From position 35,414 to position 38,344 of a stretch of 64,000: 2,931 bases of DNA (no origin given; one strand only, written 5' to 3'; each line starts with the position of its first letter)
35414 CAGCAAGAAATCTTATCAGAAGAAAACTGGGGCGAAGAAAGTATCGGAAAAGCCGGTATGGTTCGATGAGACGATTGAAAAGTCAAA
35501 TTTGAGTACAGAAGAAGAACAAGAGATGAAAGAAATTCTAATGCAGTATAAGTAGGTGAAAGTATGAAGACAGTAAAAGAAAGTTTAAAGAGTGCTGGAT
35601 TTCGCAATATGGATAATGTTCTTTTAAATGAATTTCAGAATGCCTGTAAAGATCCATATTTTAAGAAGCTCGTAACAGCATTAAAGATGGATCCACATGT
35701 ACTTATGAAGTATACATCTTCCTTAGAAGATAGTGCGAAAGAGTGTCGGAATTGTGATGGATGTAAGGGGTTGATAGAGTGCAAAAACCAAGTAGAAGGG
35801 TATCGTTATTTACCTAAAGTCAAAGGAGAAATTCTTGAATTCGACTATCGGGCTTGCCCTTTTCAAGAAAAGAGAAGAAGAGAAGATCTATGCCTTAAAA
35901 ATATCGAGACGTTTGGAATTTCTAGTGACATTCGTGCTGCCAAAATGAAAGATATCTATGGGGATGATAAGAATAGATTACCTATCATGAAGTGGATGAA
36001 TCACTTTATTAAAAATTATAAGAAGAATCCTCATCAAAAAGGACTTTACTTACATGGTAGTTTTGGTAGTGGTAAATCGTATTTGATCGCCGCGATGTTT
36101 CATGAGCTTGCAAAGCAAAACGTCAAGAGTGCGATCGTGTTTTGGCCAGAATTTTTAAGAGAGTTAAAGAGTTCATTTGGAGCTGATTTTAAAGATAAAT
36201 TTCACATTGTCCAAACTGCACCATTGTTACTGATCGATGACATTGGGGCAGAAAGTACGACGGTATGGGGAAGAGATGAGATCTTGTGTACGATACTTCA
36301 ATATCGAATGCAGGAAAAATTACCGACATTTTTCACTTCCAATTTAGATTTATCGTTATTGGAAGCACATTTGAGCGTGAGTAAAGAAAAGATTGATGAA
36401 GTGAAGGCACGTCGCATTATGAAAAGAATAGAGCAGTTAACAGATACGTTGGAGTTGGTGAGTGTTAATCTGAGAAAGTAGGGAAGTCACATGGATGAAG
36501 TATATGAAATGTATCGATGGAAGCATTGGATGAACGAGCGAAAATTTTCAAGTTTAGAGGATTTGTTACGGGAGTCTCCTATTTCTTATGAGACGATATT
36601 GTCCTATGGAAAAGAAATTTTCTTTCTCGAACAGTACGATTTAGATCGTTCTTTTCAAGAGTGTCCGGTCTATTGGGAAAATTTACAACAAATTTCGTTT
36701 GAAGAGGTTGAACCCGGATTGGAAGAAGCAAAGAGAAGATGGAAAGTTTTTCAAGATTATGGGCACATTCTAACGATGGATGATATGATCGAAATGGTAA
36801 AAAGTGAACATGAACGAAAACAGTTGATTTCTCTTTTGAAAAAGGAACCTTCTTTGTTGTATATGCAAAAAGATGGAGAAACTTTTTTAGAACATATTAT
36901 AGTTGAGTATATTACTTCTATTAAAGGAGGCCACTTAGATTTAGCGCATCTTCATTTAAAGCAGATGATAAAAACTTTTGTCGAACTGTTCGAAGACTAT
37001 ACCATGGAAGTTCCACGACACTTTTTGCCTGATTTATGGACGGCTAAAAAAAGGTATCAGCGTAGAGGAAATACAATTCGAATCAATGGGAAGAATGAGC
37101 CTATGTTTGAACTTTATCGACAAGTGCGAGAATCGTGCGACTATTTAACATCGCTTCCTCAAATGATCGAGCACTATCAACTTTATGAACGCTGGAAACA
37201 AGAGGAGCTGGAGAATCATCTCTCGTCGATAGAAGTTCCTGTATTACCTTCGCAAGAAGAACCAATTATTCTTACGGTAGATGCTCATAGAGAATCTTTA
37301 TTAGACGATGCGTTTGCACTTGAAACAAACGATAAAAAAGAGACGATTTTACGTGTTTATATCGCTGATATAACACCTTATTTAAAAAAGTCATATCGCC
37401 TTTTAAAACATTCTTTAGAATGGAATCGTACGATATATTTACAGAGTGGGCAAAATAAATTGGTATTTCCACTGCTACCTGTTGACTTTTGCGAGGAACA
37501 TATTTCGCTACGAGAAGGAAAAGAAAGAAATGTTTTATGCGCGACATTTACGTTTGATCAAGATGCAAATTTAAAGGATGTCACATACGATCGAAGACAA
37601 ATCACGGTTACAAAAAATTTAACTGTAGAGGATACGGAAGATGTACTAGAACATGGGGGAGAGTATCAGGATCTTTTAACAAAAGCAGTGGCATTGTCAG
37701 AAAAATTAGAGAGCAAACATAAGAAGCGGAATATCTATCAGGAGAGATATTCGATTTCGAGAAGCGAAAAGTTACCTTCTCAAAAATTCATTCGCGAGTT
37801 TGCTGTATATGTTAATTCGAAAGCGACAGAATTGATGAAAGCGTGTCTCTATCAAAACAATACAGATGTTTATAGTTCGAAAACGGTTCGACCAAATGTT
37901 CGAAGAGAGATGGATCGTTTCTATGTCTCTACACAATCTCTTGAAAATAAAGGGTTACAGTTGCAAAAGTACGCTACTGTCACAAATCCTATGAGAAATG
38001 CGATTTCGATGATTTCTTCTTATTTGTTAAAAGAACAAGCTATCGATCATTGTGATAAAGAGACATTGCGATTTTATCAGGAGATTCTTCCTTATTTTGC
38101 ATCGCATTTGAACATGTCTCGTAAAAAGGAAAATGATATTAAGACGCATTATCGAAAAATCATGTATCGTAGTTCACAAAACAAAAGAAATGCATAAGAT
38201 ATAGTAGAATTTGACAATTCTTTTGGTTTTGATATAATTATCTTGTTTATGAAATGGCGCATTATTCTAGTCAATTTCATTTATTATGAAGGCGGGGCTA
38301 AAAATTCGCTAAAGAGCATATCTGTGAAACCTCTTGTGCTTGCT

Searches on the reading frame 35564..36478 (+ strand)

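Call 4: search_protein_families(library=pfam, proteins=[window:35564-36478:+], max_evalue=0.01)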
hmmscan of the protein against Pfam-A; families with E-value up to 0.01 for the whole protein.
window:35564-36478:+ (305 aa): 7 families
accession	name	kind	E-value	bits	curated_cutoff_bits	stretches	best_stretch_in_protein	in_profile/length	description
PF03969.22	AFG1_ATPase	-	5.3e-06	26.1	27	1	148-188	48-91/361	AFG1-like ATPase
PF00308.24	Bac_DnaA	-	0.00053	20.6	23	1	158-258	34-136/162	Bacterial DnaA ATPAse domain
PF24883.2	NPHP3_N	-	0.00058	20.5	24.8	1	150-194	13-58/164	Nephrocystin 3, N-terminal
PF05673.19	DUF815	-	0.0029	17.2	23.8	1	122-188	21-83/249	Protein of unknown function (DUF815)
PF07693.20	KAP_NTPase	-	0.0058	16.4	20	0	162-218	24-56/293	KAP family P-loop domain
PF13191.12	AAA_16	-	0.0076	17.2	32.6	0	159-193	25-56/167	AAA ATPase domain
PF04851.21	ResIII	-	0.0093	16.3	22.5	0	145-193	12-59/164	Type III restriction enzyme, res subunit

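Call 5: search_protein_families(library=ncbifam, proteins=[window:35564-36478:+], max_evalue=0.01)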
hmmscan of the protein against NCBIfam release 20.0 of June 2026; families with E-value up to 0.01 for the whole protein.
window:35564-36478:+ (305 aa): 14 families
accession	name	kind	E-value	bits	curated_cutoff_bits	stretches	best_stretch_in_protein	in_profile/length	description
NF006505.0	PRK08939.1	equivalog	7.3e-77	258.6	228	1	1-304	1-304/306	primosomal protein DnaI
NF005992.0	PRK08116.1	subfamily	2.8e-31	108.7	189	1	55-305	10-253/269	hypothetical protein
NF005304.0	PRK06835.1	equivalog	8.1e-14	51.4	215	1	113-268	140-295/330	ATP-binding protein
NF005378.0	PRK06921.1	subfamily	1.9e-11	43.6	207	1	45-264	18-227/266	hypothetical protein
NF040713.1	ZapE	equivalog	7e-09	35.4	140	1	142-261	38-157/344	cell division protein ZapE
NF038214.1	IS21_help_AAA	equivalog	2e-08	34.2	200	1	157-264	89-195/232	IS21-like element helper ATPase IstB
TIGR00362.1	DnaA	equivalog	1.4e-05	24.3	343.9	1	156-228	135-210/437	chromosomal replication initiator protein DnaA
TIGR03420.1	DnaA_homol_Hda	equivalog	2.7e-05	23.8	194.8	1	149-229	29-101/226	DnaA regulatory inactivator Hda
NF005931.1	PRK07952.1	equivalog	0.00019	21.1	357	1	140-268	83-212/246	replicative helicase loader DnaC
NF003229.0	PRK04195.1-5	equivalog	0.00037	19.3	280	1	124-183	12-69/413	replication factor C large subunit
NF009087.0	PRK12422.1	equivalog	0.00086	18.6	657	1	158-253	141-237/455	chromosomal replication initiator protein DnaA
NF001154.0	PRK00149.3-3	equivalog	0.00095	18.2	410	1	153-263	143-259/462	chromosomal replication initiator protein DnaA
NF047891.1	BREXATPasePglY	equivalog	0.00097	17.1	1700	1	157-185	63-91/1296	BREX-2 system ATPase PglY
NF003230.0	PRK04195.1-6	equivalog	0.0013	17.5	441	1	124-180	9-61/494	replication factor C large subunit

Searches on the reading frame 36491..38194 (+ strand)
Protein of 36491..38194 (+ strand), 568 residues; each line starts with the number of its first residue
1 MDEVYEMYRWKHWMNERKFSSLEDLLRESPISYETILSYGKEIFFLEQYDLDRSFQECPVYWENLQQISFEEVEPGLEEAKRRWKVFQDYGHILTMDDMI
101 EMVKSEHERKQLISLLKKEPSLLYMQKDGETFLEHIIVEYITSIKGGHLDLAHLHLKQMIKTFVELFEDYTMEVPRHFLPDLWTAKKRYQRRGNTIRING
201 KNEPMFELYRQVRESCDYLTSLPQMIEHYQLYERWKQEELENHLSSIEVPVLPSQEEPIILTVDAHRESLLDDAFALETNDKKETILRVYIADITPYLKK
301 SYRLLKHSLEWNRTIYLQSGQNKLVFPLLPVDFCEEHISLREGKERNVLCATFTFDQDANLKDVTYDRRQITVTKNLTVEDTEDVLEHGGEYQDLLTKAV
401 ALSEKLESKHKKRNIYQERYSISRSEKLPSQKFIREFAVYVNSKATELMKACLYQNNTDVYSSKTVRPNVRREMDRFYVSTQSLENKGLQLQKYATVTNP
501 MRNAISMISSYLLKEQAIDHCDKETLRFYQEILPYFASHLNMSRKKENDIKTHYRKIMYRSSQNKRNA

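Call 4: search_protein_families(library=pfam, proteins=[window:36491-38194:+], max_evalue=0.01)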
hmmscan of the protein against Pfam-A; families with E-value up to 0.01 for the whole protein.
window:36491-38194:+ (568 aa): 1 family
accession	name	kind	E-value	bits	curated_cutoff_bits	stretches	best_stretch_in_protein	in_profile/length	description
PF00773.25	RNB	-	4.2e-24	85.8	29.3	2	260-449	9-215/326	RNB domain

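Call 5: search_protein_families(library=ncbifam, proteins=[window:36491-38194:+], max_evalue=0.01)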
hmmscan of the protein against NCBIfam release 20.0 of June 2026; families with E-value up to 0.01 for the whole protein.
window:36491-38194:+ (568 aa): 4 families
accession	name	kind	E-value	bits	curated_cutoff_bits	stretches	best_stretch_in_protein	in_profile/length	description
TIGR00358.1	3_prime_RNase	superfamily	7.5e-19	67.5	368.6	2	260-409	203-345/657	VacB/RNase II family 3'-5' exoribonuclease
NF003455.0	PRK05054.1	equivalog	7e-18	64.1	542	2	261-422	199-357/645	exoribonuclease II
TIGR02063.1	RNase_R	equivalog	7.6e-15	54.3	597.85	1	257-453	252-451/711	ribonuclease R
TIGR02062.1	RNase_B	equivalog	1.7e-13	49.5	641.9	1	261-414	199-350/646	exoribonuclease II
